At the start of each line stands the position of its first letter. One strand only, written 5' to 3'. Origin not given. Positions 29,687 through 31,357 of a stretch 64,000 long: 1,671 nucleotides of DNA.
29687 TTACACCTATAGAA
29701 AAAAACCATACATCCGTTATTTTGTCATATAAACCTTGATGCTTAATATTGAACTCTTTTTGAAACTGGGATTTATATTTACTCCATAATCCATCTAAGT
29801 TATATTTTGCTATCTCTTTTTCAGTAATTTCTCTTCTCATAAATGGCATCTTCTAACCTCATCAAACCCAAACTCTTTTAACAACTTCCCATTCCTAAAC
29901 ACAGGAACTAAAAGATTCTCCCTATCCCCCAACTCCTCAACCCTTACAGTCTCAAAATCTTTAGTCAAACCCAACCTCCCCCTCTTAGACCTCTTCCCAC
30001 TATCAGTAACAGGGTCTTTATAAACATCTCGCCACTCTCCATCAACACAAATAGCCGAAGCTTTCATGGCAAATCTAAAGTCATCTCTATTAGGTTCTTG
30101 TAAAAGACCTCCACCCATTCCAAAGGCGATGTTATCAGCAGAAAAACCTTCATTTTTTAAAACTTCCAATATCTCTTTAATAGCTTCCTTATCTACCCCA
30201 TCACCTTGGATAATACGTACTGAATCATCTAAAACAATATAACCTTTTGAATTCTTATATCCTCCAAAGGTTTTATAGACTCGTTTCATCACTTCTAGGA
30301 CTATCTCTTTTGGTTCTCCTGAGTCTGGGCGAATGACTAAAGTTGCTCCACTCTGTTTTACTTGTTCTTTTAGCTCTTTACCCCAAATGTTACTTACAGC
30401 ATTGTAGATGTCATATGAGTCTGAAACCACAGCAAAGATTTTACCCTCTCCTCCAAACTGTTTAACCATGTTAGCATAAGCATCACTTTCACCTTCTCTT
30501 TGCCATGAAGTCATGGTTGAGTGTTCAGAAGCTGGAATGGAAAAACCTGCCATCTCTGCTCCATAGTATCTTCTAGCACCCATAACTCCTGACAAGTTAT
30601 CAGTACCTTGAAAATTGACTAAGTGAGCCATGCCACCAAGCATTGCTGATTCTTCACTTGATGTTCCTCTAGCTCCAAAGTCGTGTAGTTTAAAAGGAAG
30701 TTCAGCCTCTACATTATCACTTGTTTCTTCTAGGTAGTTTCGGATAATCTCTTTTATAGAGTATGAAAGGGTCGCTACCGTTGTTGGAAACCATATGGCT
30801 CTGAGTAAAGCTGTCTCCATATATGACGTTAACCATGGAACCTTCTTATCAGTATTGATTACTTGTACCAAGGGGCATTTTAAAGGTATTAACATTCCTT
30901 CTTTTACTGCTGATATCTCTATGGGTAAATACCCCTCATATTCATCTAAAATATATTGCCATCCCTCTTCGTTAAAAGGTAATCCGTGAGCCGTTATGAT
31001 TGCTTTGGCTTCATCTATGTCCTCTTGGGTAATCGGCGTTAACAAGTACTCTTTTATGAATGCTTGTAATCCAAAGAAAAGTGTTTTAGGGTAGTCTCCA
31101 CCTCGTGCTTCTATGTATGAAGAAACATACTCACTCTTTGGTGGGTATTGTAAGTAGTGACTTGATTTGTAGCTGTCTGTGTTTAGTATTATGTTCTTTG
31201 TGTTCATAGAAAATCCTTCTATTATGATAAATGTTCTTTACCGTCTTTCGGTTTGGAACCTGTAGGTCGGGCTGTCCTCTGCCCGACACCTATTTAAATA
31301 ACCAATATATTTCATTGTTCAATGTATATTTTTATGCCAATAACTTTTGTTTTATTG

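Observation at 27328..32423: Seven-gene cluster coupling NAMPT/NMNAT-Nudix NAD salvage to an ADP-ribosylglycohydrolase, a 2OG oxygenase, a VOC protein and two orphans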

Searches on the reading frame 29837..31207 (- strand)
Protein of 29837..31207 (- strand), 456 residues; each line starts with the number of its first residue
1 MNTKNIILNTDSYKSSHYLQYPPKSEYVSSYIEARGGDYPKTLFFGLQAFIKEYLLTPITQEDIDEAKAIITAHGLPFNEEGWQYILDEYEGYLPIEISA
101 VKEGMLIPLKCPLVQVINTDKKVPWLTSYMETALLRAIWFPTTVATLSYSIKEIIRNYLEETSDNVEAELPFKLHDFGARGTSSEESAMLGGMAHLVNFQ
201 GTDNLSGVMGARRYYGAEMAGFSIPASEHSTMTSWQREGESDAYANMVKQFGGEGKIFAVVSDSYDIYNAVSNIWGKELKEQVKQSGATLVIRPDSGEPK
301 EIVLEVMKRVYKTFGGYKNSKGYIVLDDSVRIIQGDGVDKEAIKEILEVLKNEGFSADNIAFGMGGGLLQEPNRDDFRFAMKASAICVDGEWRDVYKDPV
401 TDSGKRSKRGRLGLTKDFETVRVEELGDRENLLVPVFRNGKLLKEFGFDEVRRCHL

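Call 3: search_protein_families(library=pfam, proteins=[window:29837-31207:-], max_evalue=0.01)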
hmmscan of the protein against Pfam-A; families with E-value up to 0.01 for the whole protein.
window:29837-31207:- (456 aa): 3 families
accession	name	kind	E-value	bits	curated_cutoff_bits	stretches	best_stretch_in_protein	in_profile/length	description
PF04095.22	NAPRTase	-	2.4e-60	204.7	20.8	1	172-415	1-222/239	Nicotinate phosphoribosyltransferase (NAPRTase) family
PF18127.6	NAMPT_N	-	7e-30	103.6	25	1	5-98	1-98/98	Nicotinamide phosphoribosyltransferase, N-terminal domain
PF11503.13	YNR034W-A-like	-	0.0058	16.9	25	0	319-352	7-40/72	YNR034W-A-like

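Call 4: search_protein_families(library=ncbifam, proteins=[window:29837-31207:-], max_evalue=0.01)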
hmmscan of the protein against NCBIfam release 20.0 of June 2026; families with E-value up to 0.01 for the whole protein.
window:29837-31207:- (456 aa): 6 families
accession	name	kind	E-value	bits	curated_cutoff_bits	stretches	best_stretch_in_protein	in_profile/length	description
NF006629.0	PRK09198.1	equivalog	5.6e-193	641.9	405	1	2-453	3-459/465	nicotinate phosphoribosyltransferase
TIGR01513.1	NAPRTase_put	equivalog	1.8e-10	40.4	297.4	1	95-380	86-322/452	nicotinate phosphoribosyltransferase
NF006696.0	PRK09243.1-3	equivalog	3.7e-08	32.5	503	1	97-308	99-277/451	nicotinate phosphoribosyltransferase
NF009131.0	PRK12484.1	equivalog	1.1e-06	27.6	330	1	97-444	93-393/455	nicotinate phosphoribosyltransferase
NF006694.0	PRK09243.1-1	equivalog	2.1e-05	23.4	663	1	94-310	92-276/485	nicotinate phosphoribosyltransferase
NF006695.0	PRK09243.1-2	equivalog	0.00013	20.8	469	1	95-309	92-276/480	nicotinate phosphoribosyltransferase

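Call 6: search_protein_families(library=phrogs, proteins=[window:29837-31207:-], max_evalue=0.01)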
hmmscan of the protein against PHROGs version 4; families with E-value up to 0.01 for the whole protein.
window:29837-31207:- (456 aa): 4 families
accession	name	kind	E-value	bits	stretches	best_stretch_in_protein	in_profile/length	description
phrog_448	-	other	1.1e-163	546.7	1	2-453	11-491/500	nicotinamide phosphoribosyl transferase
phrog_16547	-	other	1e-69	236.2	1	3-290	7-315/315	nicotinamide phosphoribosyl transferase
phrog_15800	-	other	3.3e-36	126.4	2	308-452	161-315/322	nicotinamide phosphoribosyl transferase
phrog_12872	-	other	1e-27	98.1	2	306-452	378-533/547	nicotinamide phosphoribosyl transferase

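Call 7: search_protein_families(library=padloc, proteins=[window:29837-31207:-], max_evalue=0.01)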
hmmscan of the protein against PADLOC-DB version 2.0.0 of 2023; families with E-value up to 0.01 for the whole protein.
window:29837-31207:- (456 aa): 0 families

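Call 11: find_related_loci(query=window:29837-31207:-, collection=genome_contigs, flank=10000)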
Query window:29837-31207:- (456 aa) in genome_contigs; peptide patterns used: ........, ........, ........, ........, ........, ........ (x = any residue, [..] = any of these).
288 stretches matched a pattern; 140 encode a relative of the query (tblastn E <= 1e-3); the best 80 are kept; 80 distinct loci.
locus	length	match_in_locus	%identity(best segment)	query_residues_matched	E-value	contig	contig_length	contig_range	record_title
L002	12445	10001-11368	88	1-456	0e+0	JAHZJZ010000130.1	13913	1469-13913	MAG: Epsilonproteobacteria bacterium isolate O_S4.2_bin.14 k141_564413, whole genome shotgun sequence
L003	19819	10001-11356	88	1-452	0e+0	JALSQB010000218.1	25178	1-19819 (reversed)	MAG: Campylobacteraceae bacterium isolate 356-284_metabat2_scaf2bin.109 356-284_scaffold_752_c1, whole genome shotgun se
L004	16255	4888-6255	88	1-456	0e+0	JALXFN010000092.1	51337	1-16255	MAG: Campylobacteraceae bacterium isolate V2_metabat2_scaf2bin.022 V2_NODE_39_length_51337_cov_3.954599, whole genome sh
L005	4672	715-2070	86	1-452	0e+0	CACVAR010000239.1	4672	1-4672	MAG: uncultured Sulfurovum sp. isolate HLG_WM_MAG_03 genome assembly, contig: NODE_3450_length_4672_cov_43.298130, whole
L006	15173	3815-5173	85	1-453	0e+0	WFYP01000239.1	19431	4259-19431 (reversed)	MAG: Nitratifractor sp. isolate S142_10 k151_78766, whole genome shotgun sequence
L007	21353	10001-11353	77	1-452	0e+0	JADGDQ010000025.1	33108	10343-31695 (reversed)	MAG: Sulfurovaceae bacterium isolate BB14 NODE_1227_length_33108_cov_8.402345, whole genome shotgun sequence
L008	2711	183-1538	76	1-453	0e+0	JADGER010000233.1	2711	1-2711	MAG: Sulfurovaceae bacterium isolate BB41 NODE_50446_length_2711_cov_9.967075, whole genome shotgun sequence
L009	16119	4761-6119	76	1-453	0e+0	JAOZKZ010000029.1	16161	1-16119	MAG: Campylobacterales bacterium isolate GMC10.concoct.254_sub NODE_2254_length_16161_cov_8.997268, whole genome shotgun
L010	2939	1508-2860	76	4-454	0e+0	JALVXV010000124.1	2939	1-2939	MAG: Campylobacterales bacterium isolate M10_metabat2_scaf2bin.147 M10_NODE_25761_length_2939_cov_10.822191, whole genom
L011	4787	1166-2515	75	4-453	0e+0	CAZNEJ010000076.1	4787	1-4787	MAG TPA_asm: uncultured Sulfurovum sp. isolate binchicken_co53_62 genome assembly, contig: NODE_13883_length_4787_cov_34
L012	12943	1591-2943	73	1-453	0e+0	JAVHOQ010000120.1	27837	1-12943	MAG: Sulfuricurvum sp. isolate WB02no2_45_12 NODE_905_length_27837_cov_6.495645, whole genome shotgun sequence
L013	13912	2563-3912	76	4-453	0e+0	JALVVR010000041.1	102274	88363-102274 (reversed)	MAG: Campylobacterales bacterium isolate M10_metabat1_scaf2bin.039 M10_NODE_45_length_102274_cov_34.676662, whole genome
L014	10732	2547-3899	73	1-453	0e+0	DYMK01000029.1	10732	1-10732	MAG TPA_asm: Sulfuricurvum sp. isolate SulCav_FS06-10_2_44_336 SulCav_FS06_10_3555_length_10732_cov_166_323124, whole ge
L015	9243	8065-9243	85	2-394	0e+0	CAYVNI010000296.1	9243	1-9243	MAG TPA_asm: uncultured Sulfurovum sp. isolate binchicken_co219_7 genome assembly, contig: k141_248309, whole genome sho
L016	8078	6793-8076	81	1-428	0e+0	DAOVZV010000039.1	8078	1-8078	MAG TPA_asm: Sulfurovum sp. isolate CSMAG_1818 CSMAG_1818_k141_1600333_length_8078_cov_12.3605, whole genome shotgun seq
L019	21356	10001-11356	64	3-452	0e+0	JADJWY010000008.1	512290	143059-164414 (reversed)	MAG: Hahellaceae bacterium isolate Kalu_18-Q3-R12-55_BATAC.288 tig00002468-10-5122030, whole genome shotgun sequence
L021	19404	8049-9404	63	5-453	0e+0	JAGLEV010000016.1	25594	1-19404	MAG: Thiotrichaceae bacterium isolate SW_4_8 ROV167.bin.8.fa_16, whole genome shotgun sequence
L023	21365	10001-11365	63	4-456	0e+0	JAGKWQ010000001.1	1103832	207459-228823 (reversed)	MAG: Cellvibrionaceae bacterium isolate C8_D7_007 C8_D7_007_0, whole genome shotgun sequence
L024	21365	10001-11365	63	4-456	0e+0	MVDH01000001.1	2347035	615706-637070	MAG: Cellvibrio sp. 79 Scaffold_1, whole genome shotgun sequence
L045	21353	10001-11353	63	5-453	0e+0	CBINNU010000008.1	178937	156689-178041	MAG TPA_asm: uncultured Cellvibrio sp. isolate SRR16817062_concoct_63 genome assembly, contig: ERZ27393189.32, whole gen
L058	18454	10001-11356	86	1-452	0e+0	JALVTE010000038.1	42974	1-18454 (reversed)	MAG: Campylobacteraceae bacterium isolate M1_metabat1_scaf2bin.006 M1_NODE_175_length_42974_cov_53.957500, whole genome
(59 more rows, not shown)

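Call 15: search_protein_families(library=pfam, proteins=[L002:11392-12441:+, L003:11434-12465:+, L004:8395-8958:+, L004:8974-9507:+, L006:5194-5736:+, L058:11365-11931:+, L009:6076-6750:+, L013:3920-4468:+, L004:6289-6528:+, L004:7482-8243:+], max_evalue=0.01)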
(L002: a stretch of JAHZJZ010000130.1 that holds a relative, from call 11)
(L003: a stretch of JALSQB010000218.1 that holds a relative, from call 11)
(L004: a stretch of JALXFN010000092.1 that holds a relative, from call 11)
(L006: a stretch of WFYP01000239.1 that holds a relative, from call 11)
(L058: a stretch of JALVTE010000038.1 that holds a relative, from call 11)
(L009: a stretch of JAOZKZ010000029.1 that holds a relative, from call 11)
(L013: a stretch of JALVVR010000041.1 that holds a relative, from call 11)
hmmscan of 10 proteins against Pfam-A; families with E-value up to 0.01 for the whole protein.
L002:11392-12441:+ (349 aa): 1 family
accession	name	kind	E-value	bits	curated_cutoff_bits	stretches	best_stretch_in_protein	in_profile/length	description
PF16263.11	DUF4917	-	1.4e-55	189.4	28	1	22-348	1-311/311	Domain of unknown function (DUF4917)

L003:11434-12465:+ (343 aa): 0 families

L004:8395-8958:+ (187 aa): 1 family
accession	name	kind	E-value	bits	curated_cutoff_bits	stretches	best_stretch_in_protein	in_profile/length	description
PF08719.17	NADAR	-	3.2e-52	177.5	35.1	1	25-182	1-162/163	NADAR domain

L004:8974-9507:+ (177 aa): 1 family
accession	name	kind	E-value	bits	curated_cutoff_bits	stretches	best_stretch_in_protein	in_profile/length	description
PF01885.22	PTS_2-RNA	-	1.5e-53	181.9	26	1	6-166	4-176/177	RNA 2'-phosphotransferase, Tpt1 / KptA family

L006:5194-5736:+ (180 aa): 2 families
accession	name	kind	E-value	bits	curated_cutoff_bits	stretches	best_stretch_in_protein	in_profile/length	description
PF13328.12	HD_4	-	5.4e-11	42.9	27.2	1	12-160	1-151/156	HD domain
PF01966.28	HD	-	1.3e-06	29.1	22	1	32-129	1-115/116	HD domain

L058:11365-11931:+ (188 aa): 1 family
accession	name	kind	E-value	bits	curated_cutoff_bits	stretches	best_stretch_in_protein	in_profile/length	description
PF08719.17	NADAR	-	5.4e-53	180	35.1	1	33-181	5-162/163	NADAR domain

L009:6076-6750:+ (224 aa): 1 family
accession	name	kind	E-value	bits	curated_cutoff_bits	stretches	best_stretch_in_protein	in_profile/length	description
PF08719.17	NADAR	-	4e-53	180.4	35.1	1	38-203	1-163/163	NADAR domain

L013:3920-4468:+ (182 aa): 1 family
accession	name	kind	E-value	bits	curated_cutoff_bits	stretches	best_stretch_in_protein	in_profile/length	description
PF08719.17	NADAR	-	1.3e-50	172.3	35.1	1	21-180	1-163/163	NADAR domain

L004:6289-6528:+ (79 aa): 1 family
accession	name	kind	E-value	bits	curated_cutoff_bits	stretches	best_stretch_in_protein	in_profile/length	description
PF17848.7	Zn_ribbon_ACC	-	0.01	16.5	24.5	0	4-15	1-12/26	Acetyl-CoA carboxylase zinc finger domain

L004:7482-8243:+ (253 aa): 0 families

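Call 24: search_protein_families(library=pfam, proteins=[L023:11401-12420:+, L023:12423-13343:+, L023:6964-7557:+, L023:8546-8887:+, L045:6110-8254:+, L045:8254-8880:+, L045:8870-9868:+, L045:13148-14113:+, L045:14104-14886:+, L045:14883-16331:+], max_evalue=0.01)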
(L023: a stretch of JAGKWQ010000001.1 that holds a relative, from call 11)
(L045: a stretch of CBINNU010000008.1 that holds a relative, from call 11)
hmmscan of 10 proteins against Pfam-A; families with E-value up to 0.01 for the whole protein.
L023:11401-12420:+ (339 aa): 1 family
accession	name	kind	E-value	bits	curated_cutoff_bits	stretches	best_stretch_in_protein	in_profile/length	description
PF01145.31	Band_7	-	2e-15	57.7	23.6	1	11-197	3-166/176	SPFH domain / Band 7 family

L023:12423-13343:+ (306 aa): 0 families

L023:6964-7557:+ (197 aa): 1 family
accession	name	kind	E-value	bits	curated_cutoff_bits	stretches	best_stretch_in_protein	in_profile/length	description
PF14124.11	DUF4291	-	9.1e-64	215.1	27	1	19-193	1-180/180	Domain of unknown function (DUF4291)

L023:8546-8887:+ (113 aa): 0 families

L045:6110-8254:+ (714 aa): 2 families
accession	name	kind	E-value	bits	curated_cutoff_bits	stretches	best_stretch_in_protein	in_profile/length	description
PF00593.30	TonB_dep_Rec_b-barrel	-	1.9e-34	120.7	27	1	279-679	19-436/436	TonB dependent receptor-like, beta-barrel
PF07715.20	Plug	-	1.9e-11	44.9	23.9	1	93-200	3-106/107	TonB-dependent Receptor Plug Domain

L045:8254-8880:+ (208 aa): 1 family
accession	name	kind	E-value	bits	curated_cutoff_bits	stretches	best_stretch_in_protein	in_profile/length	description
PF04973.17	NMN_transporter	-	1.6e-47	162.2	27.3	1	19-204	1-175/175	Nicotinamide mononucleotide transporter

L045:8870-9868:+ (332 aa): 2 families
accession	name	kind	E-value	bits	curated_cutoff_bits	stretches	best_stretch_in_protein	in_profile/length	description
PF13521.12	AAA_28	-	3.3e-17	63.6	27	1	160-314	1-164/164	AAA domain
PF01467.32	CTP_transf_like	-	7.2e-07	29.9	21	1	7-96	2-94/133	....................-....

L045:13148-14113:+ (321 aa): 1 family
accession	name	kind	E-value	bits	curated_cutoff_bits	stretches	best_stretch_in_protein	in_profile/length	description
PF02540.23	NAD_synthase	-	3.9e-38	131.4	21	1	45-301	7-240/242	NAD synthase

L045:14104-14886:+ (260 aa): 2 families
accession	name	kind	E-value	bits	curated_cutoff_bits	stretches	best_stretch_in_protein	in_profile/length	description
PF13640.12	2OG-FeII_Oxy_3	-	4.1e-09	37.7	27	1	144-250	2-93/98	2OG-Fe(II) oxygenase superfamily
PF13759.12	2OG-FeII_Oxy_5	-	1.4e-06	29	27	1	171-250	21-98/101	Putative 2OG-Fe(II) oxygenase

L045:14883-16331:+ (482 aa): 1 family
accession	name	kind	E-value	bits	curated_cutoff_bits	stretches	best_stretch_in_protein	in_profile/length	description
PF01467.32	CTP_transf_like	-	1.1e-07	32.6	21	1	68-201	3-113/133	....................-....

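Call 25: search_protein_families(library=pfam, proteins=[L045:16402-16983:+, L045:12043-12597:+, L045:12611-13129:+, L045:11337-11990:+, L023:13333-13938:+, L023:3009-3569:-, L021:6260-6799:+, L019:11416-11985:+, L003:11434-12465:+, L024:8432-9772:+], max_evalue=0.01)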
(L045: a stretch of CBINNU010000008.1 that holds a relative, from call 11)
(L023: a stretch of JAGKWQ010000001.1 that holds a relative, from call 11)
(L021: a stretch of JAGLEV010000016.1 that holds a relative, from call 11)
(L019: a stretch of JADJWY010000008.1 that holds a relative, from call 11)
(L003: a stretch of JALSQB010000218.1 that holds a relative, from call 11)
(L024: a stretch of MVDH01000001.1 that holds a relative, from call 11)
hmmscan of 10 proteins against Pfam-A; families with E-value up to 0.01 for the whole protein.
L045:16402-16983:+ (193 aa): 1 family
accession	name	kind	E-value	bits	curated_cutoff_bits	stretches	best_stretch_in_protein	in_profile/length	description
PF01713.27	Smr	-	1.1e-26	93.2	25.7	1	97-177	1-77/77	Smr domain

L045:12043-12597:+ (184 aa): 0 families

L045:12611-13129:+ (172 aa): 0 families

L045:11337-11990:+ (217 aa): 1 family
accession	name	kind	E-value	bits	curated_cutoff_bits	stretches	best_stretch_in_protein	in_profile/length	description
PF13640.12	2OG-FeII_Oxy_3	-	7.7e-08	33.6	27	1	130-209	2-92/98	2OG-Fe(II) oxygenase superfamily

L023:13333-13938:+ (201 aa): 1 family
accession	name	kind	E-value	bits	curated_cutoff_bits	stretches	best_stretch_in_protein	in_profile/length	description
PF13640.12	2OG-FeII_Oxy_3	-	3e-10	41.4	27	1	101-181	2-93/98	2OG-Fe(II) oxygenase superfamily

L023:3009-3569:- (186 aa): 8 families
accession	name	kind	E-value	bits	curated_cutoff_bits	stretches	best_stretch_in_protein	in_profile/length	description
PF22785.1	Tc-R-P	-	3.1e-12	47.4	27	1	50-145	17-103/106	Polymorphic toxin system, DSP-PTPase phosphatase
PF22784.1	PTP-SAK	-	3.7e-12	47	27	1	84-158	53-137/153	Swiss Army Knife protein, DSP-PTPase phosphatase domain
PF05706.17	CDKN3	-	2.1e-11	44.3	20.7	1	40-146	55-158/168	Cyclin-dependent kinase inhibitor 3 (CDKN3)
PF00782.25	DSPc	-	1.2e-08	35.2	33.5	1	83-178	37-131/133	Dual specificity phosphatase, catalytic domain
PF00102.32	Y_phosphatase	-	6.6e-07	29.6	20.9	1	66-176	119-230/234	Protein-tyrosine phosphatase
PF13350.11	Y_phosphatase3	-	7.6e-05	23.2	22.2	1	109-156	117-163/240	Tyrosine phosphatase family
PF14566.11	PTPlike_phytase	-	0.00049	20.7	27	1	89-144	105-156/158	Inositol hexakisphosphate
PF22741.1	PTP-NADK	-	0.0045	16.8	27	1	90-152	81-140/163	DSP-PTPase phosphatase fused to NAD+ Kinase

L021:6260-6799:+ (179 aa): 2 families
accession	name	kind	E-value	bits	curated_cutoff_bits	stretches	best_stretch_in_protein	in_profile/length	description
PF01885.22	PTS_2-RNA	-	2.9e-51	174.4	26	1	6-171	3-176/177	RNA 2'-phosphotransferase, Tpt1 / KptA family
PF00644.27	PARP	-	0.0099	15.8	26.7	0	49-120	22-74/199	Poly(ADP-ribose) polymerase catalytic domain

L019:11416-11985:+ (189 aa): 4 families
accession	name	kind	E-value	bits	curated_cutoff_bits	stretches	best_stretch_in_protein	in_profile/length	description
PF00561.26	Abhydrolase_1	-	1e-20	74.9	25.8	1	46-147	2-103/245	alpha/beta hydrolase fold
PF12146.15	Hydrolase_4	-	4.5e-13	49.5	27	1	47-169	7-136/239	Serine aminopeptidase, S33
PF12697.13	Abhydrolase_6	-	2.4e-12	48.4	26.3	1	47-163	1-113/217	Alpha/beta hydrolase family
PF03096.20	Ndr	-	5.8e-07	29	23.3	1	87-161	76-150/283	Ndr family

L003:11434-12465:+ (343 aa): 0 families

L024:8432-9772:+ (446 aa): 8 families
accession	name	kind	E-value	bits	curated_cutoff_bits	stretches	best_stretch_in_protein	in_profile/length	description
PF09346.15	SMI1_KNR4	-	4.5e-22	79.4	25.4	1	21-154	1-124/125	SMI1 / KNR4 family (SUKH-1)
PF12799.13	LRR_4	-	5.7e-11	42.7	27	1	271-310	3-43/44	Leucine Rich repeats (2 copies)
PF14568.11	SUKH_6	-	1.6e-09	38.8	27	1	24-153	1-119/119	SMI1-KNR4 cell-wall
PF14567.11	SUKH_5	-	5.8e-05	23.4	27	1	15-51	15-51/142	SMI1-KNR4 cell-wall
PF23598.1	LRR_14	-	7.8e-05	22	40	1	278-406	9-144/353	Leucine-rich repeat region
PF23211.1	LRR_LRWD1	-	0.0017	18.5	28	0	270-322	43-95/190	Leucine-rich repeat and WD repeat-containing protein 1, LRR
PF23952.1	LRR_EndoS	-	0.0018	19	27.9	0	294-388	26-115/116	Endo-beta-N-acetylglucosaminidase EndoS LRR domain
PF25019.1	LRR_R13L1-DRL21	-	0.0081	16.5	27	0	281-343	62-125/127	R13L1/DRL21 LRRs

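Call 82: search_solved_structures(query=L003:11434-12465:+, max_evalue=1, show_alignments=1)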
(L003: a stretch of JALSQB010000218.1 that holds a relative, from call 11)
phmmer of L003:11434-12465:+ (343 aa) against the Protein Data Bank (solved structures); distinct sequences matched with E-value up to 1: 6.
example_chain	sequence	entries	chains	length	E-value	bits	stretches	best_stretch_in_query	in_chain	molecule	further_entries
5fzr_A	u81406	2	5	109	0.086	15.1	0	37-103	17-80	DESIGNED TPR PROTEIN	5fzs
5fzq_A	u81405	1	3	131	0.15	14.3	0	66-104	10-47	DESIGNED TPR PROTEIN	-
1na0_A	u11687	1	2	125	0.26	13.5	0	81-104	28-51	designed protein CTPR3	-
6vl6_A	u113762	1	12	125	0.27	13.5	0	53-105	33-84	T33_dn2A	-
5hrz_A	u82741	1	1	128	0.39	12.9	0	52-105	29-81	TPR domain protein 1na0C3_3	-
6vfj_B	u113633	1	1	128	0.68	12.2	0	59-104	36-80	I53_dn5B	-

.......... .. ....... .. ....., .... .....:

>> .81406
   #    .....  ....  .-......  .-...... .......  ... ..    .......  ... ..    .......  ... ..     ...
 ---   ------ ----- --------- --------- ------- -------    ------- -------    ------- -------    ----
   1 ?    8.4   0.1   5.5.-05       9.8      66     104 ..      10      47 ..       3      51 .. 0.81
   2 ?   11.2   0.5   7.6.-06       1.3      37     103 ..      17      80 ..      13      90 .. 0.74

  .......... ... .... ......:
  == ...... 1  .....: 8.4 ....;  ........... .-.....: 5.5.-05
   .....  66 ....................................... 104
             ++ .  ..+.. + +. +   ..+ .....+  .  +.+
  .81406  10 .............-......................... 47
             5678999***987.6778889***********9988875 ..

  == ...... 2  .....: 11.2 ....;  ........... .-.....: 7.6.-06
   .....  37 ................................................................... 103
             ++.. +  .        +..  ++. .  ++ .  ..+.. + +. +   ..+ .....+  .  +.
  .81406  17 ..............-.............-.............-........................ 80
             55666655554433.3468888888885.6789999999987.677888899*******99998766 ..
